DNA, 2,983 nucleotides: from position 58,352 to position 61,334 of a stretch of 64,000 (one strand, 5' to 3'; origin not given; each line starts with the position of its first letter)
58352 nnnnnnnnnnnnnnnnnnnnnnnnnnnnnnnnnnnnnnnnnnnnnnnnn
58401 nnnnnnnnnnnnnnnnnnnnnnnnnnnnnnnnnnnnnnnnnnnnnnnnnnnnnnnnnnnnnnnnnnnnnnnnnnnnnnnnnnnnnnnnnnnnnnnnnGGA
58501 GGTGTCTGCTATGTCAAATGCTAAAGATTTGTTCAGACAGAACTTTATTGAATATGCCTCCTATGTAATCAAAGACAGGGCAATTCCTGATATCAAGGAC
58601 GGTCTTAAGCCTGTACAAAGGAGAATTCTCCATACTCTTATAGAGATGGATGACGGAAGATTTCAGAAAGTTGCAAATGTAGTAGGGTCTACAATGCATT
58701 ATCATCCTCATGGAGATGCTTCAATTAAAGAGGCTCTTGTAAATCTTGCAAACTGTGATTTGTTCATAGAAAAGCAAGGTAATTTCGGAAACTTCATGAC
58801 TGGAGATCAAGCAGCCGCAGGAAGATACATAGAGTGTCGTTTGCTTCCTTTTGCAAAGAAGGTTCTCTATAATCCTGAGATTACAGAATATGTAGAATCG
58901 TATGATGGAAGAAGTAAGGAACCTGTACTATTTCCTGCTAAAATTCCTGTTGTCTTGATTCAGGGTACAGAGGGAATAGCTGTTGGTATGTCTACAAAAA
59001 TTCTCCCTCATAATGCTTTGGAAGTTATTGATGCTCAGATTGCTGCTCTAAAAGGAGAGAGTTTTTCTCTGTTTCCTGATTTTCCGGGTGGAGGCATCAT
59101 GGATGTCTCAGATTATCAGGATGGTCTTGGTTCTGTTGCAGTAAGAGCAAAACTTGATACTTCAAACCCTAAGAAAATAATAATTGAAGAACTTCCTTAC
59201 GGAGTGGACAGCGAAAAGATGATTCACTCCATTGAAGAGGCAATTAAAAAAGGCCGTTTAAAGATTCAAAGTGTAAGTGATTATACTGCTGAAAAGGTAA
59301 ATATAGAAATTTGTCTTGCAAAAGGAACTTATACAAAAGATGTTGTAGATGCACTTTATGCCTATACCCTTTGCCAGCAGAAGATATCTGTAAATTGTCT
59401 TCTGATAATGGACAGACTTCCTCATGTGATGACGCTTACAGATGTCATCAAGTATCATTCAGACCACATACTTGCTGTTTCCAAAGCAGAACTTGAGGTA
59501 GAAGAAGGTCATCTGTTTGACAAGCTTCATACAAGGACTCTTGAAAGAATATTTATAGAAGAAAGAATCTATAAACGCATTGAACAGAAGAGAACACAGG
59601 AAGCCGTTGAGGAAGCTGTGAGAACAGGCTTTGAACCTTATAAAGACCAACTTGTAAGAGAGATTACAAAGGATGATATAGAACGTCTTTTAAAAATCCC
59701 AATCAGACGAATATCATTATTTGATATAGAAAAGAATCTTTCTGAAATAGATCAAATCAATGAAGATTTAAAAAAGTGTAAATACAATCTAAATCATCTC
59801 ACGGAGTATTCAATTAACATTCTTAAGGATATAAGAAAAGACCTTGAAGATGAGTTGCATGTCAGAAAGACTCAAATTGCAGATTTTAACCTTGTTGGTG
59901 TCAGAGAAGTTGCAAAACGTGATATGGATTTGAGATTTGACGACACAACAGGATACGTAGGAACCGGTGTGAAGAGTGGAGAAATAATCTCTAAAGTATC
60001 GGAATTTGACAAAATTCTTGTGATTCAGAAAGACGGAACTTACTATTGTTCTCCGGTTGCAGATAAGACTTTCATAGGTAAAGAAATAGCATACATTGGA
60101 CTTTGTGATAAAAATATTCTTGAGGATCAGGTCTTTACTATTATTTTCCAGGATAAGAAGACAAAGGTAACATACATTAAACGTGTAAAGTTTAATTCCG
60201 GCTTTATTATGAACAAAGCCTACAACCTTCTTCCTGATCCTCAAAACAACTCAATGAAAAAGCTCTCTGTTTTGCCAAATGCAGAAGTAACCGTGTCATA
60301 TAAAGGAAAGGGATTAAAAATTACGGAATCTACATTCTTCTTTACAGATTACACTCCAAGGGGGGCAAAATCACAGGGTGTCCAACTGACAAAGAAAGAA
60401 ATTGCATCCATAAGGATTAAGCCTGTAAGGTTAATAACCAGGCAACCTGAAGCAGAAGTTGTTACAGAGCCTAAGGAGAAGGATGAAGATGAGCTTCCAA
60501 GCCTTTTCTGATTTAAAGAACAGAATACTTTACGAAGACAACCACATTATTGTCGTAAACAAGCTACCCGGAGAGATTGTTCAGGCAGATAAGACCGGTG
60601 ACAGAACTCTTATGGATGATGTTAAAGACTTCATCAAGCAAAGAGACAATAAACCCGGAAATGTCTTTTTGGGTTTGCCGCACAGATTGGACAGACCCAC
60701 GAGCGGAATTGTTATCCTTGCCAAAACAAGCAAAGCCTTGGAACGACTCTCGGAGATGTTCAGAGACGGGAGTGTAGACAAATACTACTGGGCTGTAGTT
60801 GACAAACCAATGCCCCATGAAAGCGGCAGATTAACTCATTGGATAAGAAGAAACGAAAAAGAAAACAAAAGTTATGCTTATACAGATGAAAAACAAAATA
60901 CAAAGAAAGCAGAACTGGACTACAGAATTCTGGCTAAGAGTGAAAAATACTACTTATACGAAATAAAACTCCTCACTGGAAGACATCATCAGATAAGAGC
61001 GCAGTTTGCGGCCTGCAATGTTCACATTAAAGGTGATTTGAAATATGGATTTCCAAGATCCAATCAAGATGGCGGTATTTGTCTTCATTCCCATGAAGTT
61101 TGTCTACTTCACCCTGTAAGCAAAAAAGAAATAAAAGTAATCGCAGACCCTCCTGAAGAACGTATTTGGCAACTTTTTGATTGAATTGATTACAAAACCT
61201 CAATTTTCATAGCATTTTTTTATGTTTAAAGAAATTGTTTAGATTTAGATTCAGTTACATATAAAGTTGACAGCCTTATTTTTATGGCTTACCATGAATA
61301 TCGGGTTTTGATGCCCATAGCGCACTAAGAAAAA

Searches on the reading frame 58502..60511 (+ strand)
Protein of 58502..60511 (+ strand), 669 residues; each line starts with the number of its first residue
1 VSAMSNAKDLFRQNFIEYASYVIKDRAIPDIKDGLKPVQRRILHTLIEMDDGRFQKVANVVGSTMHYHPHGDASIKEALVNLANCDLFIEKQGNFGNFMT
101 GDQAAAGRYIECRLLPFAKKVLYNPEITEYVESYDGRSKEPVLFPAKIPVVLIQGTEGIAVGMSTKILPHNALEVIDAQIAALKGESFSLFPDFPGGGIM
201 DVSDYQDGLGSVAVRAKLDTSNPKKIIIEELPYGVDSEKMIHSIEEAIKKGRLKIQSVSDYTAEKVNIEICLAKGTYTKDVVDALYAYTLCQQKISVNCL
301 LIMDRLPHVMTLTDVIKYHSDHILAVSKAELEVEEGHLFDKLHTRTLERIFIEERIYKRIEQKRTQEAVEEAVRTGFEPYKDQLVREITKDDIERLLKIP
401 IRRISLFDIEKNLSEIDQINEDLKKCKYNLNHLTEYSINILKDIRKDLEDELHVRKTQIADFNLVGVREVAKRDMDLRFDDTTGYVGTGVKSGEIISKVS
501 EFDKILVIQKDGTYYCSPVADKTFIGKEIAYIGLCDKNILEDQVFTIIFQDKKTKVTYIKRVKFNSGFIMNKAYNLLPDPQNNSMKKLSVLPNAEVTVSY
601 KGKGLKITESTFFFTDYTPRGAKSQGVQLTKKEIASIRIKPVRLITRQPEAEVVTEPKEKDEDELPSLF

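Call 20: search_protein_families(library=pfam, proteins=[window:58502-60511:+])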
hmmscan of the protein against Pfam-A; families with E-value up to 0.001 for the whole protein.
window:58502-60511:+ (669 aa): 1 family
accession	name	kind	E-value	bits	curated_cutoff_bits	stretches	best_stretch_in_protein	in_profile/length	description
PF00521.26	DNA_topoisoIV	-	2.2e-112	376.5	31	1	26-437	1-427/432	DNA gyrase/topoisomerase IV, subunit A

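Call 38: find_homologous_proteins(query=window:58502-60511:+, max_evalue=1e-80)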
Query window:58502-60511:+ (669 aa): 8000 proteins with E <= 1e-80 among 8000 candidates; the best 120 are listed.
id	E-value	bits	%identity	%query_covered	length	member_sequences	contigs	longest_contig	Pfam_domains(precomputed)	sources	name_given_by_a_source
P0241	0.0e+0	1483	100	100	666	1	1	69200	PF00521.27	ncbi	-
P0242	0.0e+0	1200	79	100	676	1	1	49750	PF00521.27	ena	-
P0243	0.0e+0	1161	80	97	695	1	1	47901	PF00521.27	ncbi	-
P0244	0.0e+0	1161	76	100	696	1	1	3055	PF00521.27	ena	-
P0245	0.0e+0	1161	76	100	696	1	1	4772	PF00521.27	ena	-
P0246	0.0e+0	1161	80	97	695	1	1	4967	PF00521.27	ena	-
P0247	0.0e+0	1161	80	97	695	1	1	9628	PF00521.27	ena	-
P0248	0.0e+0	1161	80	97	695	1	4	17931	PF00521.27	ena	-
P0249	0.0e+0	1160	76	100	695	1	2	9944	PF00521.27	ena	-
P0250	0.0e+0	1160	80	97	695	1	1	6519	PF00521.27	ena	-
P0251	0.0e+0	1159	80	97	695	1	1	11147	PF00521.27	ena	-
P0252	0.0e+0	1159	80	97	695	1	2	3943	PF00521.27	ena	-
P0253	0.0e+0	1159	76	100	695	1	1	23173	PF00521.27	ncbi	-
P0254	0.0e+0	1159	80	97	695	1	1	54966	PF00521.27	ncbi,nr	ncbi:MAG: DNA topoisomerase IV subunit A [Spirochaetales bacterium]|nr:DNA topoisomerase IV subunit 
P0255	0.0e+0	1159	76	100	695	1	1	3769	PF00521.27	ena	-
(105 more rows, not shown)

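Call 41: find_encoding_contigs(protein=P0242, flank=7000, max_places=2)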
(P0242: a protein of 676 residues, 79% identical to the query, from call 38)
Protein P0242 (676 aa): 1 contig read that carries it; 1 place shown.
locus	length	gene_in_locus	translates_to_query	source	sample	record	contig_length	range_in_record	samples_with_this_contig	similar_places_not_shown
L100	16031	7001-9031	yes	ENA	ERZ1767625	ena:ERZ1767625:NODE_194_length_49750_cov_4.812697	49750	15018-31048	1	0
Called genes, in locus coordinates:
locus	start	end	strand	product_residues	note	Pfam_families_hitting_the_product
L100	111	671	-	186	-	PF14385:DUF4416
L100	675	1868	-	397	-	PF03315:SDH_beta, PF03313:SDH_alpha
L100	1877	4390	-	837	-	PF00133:tRNA-synt_1, PF09334:tRNA-synt_1g, PF13603:tRNA-synt_1_2, PF00133:tRNA-synt_1 (weak), PF08264:Anticodon_1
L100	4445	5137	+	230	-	PF07947:YhhN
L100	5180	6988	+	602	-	PF02518:HATPase_c (weak), PF00204:DNA_gyraseB, PF01751:Toprim, PF00986:DNA_gyraseB_C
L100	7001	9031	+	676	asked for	PF00521:DNA_topoisoIV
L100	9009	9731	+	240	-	PF00849:PseudoU_synth_2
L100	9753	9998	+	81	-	-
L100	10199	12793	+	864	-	PF00317:Ribonuc_red_lgN, PF02867:Ribonuc_red_lgC, PF12637:TSCPD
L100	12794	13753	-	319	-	PF08279:HTH_11 (faint)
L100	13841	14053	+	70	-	PF04102:SlyX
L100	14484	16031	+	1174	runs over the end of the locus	PF01855:POR_N, PF17147:PFOR_II, PF01558:POR, PF10371:EKR, PF12837:Fer4_6 (weak), PF12838:Fer4_7, PF22338:Pyruv_OxRed_insertion, PF02775:TPP_enzyme_C, +5 more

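Call 42: find_encoding_contigs(protein=P0243, flank=7000, max_places=2)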
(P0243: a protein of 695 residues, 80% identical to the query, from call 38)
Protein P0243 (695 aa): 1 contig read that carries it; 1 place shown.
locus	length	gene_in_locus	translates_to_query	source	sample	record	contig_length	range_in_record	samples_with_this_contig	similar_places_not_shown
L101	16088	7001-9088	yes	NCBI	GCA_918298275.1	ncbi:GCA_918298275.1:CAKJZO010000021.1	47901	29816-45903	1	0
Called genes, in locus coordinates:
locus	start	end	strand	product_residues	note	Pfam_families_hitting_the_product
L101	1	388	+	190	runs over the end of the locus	-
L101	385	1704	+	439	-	-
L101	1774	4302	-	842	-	PF00133:tRNA-synt_1, PF01406:tRNA-synt_1e (faint), PF09334:tRNA-synt_1g, PF13603:tRNA-synt_1_2, PF00133:tRNA-synt_1 (weak), PF08264:Anticodon_1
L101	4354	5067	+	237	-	PF07947:YhhN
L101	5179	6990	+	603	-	PF02518:HATPase_c (weak), PF00204:DNA_gyraseB, PF01751:Toprim, PF00986:DNA_gyraseB_C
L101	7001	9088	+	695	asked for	PF00521:DNA_topoisoIV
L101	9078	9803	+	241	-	PF00849:PseudoU_synth_2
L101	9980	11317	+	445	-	PF02812:ELFV_dehydrog_N, PF00208:ELFV_dehydrog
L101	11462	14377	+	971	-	PF01326:PPDK_N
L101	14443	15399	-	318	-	-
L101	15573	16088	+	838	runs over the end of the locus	?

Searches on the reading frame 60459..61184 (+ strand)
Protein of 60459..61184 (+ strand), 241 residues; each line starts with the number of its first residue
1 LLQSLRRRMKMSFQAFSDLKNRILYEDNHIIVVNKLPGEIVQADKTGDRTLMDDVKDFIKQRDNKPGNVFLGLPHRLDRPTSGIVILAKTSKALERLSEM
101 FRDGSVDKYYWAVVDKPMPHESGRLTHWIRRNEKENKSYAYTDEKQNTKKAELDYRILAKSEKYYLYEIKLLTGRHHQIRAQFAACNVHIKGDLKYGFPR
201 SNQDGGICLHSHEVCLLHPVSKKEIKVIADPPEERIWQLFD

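Call 20: search_protein_families(library=pfam, proteins=[window:60459-61184:+])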
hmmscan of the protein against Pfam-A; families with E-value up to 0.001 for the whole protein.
window:60459-61184:+ (241 aa): 1 family
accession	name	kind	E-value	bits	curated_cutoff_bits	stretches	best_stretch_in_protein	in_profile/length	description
PF00849.27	PseudoU_synth_2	-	4.5e-36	124.8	26.8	1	29-185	1-152/152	RNA pseudouridylate synthase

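Call 77: find_encoding_contigs(protein=window:60483-61184:+, flank=5000, max_places=6)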
Protein window:60483-61184:+ (233 aa): no gene with exactly this product is on record in the collection.

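Call 79: list_cluster_members(proteins=[window:60489-61181:+, window:60459-61181:+, window:60483-61181:+, window:62850-63023:+, window:62825-62965:-, window:63205-63345:-, window:63219-63371:+])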
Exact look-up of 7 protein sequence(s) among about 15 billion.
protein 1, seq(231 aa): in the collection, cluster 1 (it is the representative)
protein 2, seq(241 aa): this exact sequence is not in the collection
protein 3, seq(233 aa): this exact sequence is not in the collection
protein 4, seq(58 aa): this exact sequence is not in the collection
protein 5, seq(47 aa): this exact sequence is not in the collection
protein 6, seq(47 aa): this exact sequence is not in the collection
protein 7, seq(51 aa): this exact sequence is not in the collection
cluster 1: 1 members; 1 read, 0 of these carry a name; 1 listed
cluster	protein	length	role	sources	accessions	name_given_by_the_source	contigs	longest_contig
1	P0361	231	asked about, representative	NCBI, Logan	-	-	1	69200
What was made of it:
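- Tried and rejected: A 52-bp period is not a multiple of 3, and none of the four small spacer ORFs looked up (of 47, 47, 51 and 58 aa) is on record as a called gene (call 79).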

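Call 80: find_encoding_contigs(protein=window:60489-61184:+, flank=5000, max_places=10)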
Protein window:60489-61184:+ (231 aa): 1 contig read that carries it; 1 place shown.
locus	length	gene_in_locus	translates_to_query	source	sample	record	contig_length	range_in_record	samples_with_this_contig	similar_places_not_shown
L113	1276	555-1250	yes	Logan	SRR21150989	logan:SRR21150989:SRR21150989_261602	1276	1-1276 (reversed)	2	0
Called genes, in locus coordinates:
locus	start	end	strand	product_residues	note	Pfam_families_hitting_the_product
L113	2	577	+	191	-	?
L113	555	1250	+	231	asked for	PF00849:PseudoU_synth_2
